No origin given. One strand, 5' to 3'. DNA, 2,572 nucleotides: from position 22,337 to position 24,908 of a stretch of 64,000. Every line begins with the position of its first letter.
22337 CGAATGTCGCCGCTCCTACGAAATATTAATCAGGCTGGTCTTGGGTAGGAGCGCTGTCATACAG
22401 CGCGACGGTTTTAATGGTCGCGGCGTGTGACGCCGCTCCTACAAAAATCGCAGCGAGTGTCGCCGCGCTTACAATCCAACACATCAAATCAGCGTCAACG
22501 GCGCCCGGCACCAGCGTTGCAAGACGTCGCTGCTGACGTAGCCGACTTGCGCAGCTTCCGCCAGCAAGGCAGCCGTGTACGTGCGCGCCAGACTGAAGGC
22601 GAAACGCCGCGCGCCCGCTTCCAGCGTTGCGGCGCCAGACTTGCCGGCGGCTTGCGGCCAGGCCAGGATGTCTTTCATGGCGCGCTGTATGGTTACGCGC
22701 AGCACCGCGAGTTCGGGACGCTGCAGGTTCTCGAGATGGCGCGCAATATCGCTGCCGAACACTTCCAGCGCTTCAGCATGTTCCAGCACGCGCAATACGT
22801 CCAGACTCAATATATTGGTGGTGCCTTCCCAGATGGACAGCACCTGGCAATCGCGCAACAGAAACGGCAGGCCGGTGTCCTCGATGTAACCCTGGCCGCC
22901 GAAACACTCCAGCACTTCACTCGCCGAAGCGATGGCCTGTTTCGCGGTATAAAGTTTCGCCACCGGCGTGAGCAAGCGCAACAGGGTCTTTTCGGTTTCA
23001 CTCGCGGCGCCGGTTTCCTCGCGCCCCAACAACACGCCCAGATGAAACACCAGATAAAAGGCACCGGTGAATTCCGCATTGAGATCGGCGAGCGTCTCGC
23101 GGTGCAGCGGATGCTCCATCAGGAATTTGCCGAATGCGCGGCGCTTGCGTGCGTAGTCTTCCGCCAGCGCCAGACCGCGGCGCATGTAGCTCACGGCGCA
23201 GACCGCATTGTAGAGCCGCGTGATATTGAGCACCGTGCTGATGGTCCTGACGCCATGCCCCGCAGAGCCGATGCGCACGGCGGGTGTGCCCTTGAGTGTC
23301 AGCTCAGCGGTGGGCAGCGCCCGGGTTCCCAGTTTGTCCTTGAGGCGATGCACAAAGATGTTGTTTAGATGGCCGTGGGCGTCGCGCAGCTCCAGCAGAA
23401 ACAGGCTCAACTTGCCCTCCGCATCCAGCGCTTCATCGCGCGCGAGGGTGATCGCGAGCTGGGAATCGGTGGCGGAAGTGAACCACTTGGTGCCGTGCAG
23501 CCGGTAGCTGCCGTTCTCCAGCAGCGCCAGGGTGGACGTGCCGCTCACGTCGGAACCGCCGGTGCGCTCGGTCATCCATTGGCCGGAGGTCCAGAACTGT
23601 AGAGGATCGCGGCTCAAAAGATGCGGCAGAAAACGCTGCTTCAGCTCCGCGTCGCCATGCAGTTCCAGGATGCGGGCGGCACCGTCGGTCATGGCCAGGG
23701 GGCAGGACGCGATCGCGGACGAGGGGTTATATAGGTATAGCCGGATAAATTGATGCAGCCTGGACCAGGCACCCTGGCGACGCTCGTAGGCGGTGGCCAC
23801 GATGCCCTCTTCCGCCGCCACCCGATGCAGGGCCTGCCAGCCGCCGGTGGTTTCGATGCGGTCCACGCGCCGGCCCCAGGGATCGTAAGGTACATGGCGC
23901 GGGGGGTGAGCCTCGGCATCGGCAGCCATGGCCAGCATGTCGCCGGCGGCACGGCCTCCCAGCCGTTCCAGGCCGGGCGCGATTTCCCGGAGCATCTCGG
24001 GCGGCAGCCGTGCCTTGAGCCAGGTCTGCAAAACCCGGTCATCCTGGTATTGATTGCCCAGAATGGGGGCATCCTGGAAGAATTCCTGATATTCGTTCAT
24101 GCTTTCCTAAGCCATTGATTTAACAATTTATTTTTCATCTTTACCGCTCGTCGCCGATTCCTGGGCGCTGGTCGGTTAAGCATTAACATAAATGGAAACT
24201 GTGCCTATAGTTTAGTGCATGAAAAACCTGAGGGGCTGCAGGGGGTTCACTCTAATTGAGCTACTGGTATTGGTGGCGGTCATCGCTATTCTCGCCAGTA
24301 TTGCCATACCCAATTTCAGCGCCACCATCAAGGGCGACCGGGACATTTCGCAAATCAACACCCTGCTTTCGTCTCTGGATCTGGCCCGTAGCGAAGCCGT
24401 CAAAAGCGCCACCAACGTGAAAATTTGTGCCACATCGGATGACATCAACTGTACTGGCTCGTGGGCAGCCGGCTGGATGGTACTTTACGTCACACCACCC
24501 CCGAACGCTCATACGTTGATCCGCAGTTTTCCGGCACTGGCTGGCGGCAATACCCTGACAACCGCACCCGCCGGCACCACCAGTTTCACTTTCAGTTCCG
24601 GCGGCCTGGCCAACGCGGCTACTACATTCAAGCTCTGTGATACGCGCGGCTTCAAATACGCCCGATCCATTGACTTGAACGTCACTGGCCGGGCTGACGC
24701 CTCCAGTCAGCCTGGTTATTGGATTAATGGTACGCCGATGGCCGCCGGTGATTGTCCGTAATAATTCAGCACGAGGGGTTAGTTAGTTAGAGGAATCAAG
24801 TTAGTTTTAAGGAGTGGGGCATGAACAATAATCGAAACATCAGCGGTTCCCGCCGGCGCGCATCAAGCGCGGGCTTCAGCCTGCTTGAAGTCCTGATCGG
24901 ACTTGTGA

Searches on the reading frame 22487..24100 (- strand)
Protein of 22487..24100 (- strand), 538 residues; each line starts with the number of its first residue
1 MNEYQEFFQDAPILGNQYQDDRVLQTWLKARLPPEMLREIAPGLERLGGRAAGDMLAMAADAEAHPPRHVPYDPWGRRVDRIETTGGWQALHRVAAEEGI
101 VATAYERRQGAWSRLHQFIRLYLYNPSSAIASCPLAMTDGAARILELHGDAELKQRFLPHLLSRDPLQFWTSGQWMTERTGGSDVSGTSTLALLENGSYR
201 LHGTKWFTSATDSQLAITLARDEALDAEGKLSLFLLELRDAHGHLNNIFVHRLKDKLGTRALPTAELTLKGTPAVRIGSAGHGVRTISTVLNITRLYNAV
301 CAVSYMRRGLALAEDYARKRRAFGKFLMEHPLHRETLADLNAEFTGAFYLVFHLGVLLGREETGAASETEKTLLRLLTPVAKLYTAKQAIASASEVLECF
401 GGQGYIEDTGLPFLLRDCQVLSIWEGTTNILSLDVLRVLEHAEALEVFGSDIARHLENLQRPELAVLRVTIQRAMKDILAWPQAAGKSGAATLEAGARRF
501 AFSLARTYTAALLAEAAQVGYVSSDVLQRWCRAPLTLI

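Call 20: search_protein_families(library=ncbifam, proteins=[window:22487-24100:-], max_evalue=0.001)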
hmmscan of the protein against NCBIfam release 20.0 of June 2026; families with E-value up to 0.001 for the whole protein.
window:22487-24100:- (538 aa): 13 families
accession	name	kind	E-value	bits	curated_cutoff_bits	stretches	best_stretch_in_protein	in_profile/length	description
NF008594.0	PRK11561.1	equivalog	3.4e-62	210.5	545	1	55-445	55-445/540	isovaleryl-CoA dehydrogenase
NF045552.1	GlutCoADH_Des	equivalog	6.7e-22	78.2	470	1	140-431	94-371/387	glutaryl-CoA dehydrogenase Acd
NF043006.1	CyhCrbnylCoADH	equivalog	9.4e-22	77.5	650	1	149-437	101-373/380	cyclohexane-1-carbonyl-CoA dehydrogenase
NF042972.1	AcrlCoAredClosAcrC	equivalog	3.4e-21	75.4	640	1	141-433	93-370/378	acryloyl-CoA reductase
NF058590.1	AcCoDHFadEBacil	equivalog_domain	2.2e-18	66.1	600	1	147-433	116-404/586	acyl-CoA dehydrogenase FadE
NF042439.1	SulpropCoADesulf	equivalog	3.8e-18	65.4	600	1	176-434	112-365/379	3-sulfinopropanoyl-CoA desulfinase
NF008997.0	PRK12341.1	equivalog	3.5e-17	62.5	537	1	176-431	124-368/382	acyl-CoA dehydrogenase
NF052270.1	Staph_DH_FadE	equivalog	5.2e-15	55.1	600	1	144-442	116-396/400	acyl-CoA dehydrogenase FadE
NF053553.1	prodigi_MBC_PigA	equivalog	2.3e-12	46.7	500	1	146-430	101-370/381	prodigiosin MBC biosynthesis dehydrogenase PigA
NF045652.1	ProlPCPDhRedW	equivalog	4.7e-12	45.4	650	1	148-439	98-373/376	L-prolyl-[peptidyl-carrier protein] dehydrogenase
NF037942.1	ac_ACP_DH_MbtN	equivalog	8.5e-10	37.9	700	1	177-431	116-357/376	mycobactin biosynthesis acyl-ACP dehydrogenase MbtN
TIGR03207.1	cyc_hxne_CoA_dh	equivalog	5.5e-08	31.9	575.35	1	142-433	90-365/372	cyclohexanecarboxyl-CoA dehydrogenase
NF002885.1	PRK03354.1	equivalog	1.7e-07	30.6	540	1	168-433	117-367/378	crotonobetainyl-CoA dehydrogenase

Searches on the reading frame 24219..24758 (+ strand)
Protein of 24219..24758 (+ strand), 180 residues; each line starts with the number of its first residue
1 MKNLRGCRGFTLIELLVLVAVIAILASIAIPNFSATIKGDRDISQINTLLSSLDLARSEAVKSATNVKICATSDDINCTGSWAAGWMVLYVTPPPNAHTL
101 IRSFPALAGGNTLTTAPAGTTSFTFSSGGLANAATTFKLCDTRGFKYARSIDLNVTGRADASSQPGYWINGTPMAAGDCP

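Call 20: search_protein_families(library=ncbifam, proteins=[window:24219-24758:+], max_evalue=0.001)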
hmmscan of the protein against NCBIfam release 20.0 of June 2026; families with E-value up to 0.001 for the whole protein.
window:24219-24758:+ (180 aa): 11 families
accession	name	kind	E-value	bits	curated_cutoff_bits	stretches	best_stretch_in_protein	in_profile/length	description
NF041775.1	typeIV_PilA_Myxo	equivalog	9.9e-09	35.5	400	1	7-34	10-37/214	type IV pilin protein PilA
TIGR02596.1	TIGR02596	subfamily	6.5e-08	32.9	70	1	10-69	1-60/196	Verru_Chthon cassette protein D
NF007862.0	PRK10574.1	equivalog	3.2e-07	30.6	138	1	8-38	5-35/145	prepilin peptidase-dependent pilin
TIGR01708.2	typeII_sec_gspH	equivalog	8e-07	29.2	80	1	8-67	2-61/169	type II secretion system minor pseudopilin GspH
TIGR02532.1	IV_pilin_GFxxxE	domain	6.4e-06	25.8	16.3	1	7-30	1-24/24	prepilin-type N-terminal cleavage/methylation domain-containing protein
TIGR01710.1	typeII_sec_gspG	equivalog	1.2e-05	25.4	88.85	1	8-62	1-58/134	type II secretion system major pseudopilin GspG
NF040999.1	pilin_ComGC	equivalog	2e-05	24.7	75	1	8-35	2-29/84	competence type IV pilus major pilin ComGC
NF047827.1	T3SSXpsH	equivalog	8.2e-05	22.4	160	1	8-66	1-59/145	type II secretion system protein XpsH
NF041013.1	T4P_ComGE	equivalog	0.00013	22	49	1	6-45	2-41/83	competence type IV pilus minor pilin ComGE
NF040982.1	ComGD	equivalog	0.00026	21.4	70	1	8-74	2-68/139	competence type IV pilus minor pilin ComGD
NF007800.0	PRK10506.1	equivalog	0.00039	20.3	158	1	5-80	6-82/163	prepilin peptidase-dependent protein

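Call 21: search_protein_families(library=pfam, proteins=[window:24219-24758:+], max_evalue=0.01)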
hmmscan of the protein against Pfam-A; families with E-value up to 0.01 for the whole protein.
window:24219-24758:+ (180 aa): 2 families
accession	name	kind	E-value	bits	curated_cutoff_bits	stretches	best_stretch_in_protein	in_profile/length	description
PF12019.13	GspH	-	3.3e-18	66.6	21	1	46-157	2-108/108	Type II transport protein GspH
PF07963.17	N_methyl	-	2.9e-06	27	21.2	1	5-30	2-27/27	Prokaryotic N-terminal methylation motif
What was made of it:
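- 24219..32209 (+): Cassette 1: fimU 24219-24761, pilV 24821-25357, pilW 25367-26491, pilX 26488-27066, pilY1 27111 (or 27054)-31262, pilY2-like 31388-31762, pilE1 31781-32209. The Pfam and NCBIfam assignments were made on the homologous cassette 2 and 3 proteins and on fimU (calls 20 and 21).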
